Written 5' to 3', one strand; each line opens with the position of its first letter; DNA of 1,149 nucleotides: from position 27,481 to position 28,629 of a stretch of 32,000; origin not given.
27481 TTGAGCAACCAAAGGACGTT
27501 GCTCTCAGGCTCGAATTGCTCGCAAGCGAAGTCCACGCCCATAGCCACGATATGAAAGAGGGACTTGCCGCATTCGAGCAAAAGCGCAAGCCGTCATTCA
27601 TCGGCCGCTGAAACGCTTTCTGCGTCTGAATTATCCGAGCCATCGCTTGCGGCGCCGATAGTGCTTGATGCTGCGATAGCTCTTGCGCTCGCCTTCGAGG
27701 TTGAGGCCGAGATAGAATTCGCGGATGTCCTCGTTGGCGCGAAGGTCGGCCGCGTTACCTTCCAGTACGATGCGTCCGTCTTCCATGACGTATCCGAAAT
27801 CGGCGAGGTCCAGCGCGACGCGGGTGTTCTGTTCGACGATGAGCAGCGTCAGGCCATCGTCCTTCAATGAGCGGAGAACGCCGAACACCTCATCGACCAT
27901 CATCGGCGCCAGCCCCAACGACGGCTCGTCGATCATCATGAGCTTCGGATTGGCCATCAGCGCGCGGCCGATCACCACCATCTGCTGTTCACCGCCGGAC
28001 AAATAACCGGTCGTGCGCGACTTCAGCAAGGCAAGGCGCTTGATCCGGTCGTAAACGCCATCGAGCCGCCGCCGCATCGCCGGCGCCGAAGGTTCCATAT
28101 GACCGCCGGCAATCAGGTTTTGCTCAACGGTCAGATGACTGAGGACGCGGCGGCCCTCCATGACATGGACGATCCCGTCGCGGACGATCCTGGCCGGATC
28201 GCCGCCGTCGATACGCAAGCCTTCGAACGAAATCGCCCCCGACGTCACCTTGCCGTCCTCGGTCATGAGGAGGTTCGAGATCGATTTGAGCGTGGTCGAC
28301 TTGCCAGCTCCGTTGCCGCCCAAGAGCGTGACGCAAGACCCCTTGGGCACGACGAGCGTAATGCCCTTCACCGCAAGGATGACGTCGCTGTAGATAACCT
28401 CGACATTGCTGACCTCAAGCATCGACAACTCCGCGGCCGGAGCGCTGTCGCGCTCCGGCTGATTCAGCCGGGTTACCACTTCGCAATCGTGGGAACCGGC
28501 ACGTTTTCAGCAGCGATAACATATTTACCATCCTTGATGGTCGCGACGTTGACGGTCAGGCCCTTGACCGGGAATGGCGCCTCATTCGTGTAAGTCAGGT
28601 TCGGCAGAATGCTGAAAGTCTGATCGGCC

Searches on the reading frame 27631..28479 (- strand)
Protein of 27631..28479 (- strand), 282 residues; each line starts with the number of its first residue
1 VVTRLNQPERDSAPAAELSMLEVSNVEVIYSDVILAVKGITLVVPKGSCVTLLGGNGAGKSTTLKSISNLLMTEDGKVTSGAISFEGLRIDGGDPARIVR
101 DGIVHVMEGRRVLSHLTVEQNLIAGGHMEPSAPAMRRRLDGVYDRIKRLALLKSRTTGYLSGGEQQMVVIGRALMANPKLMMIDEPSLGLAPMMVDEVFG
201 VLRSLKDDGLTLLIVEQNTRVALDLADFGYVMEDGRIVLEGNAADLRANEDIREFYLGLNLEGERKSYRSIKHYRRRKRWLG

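Call 53: search_protein_families(library=pfam, proteins=[window:27631-28479:-], max_evalue=0.001)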
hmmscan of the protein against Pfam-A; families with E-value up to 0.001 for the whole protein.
window:27631-28479:- (282 aa): 2 families
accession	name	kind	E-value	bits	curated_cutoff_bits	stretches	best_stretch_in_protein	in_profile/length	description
PF00005.33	ABC_tran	-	3.5e-25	89.6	25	1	38-187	2-136/137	ABC transporter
PF13304.12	AAA_21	-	1.8e-08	35.3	27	0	52-123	4-83/304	AAA domain, putative AbiEii toxin, Type IV TA system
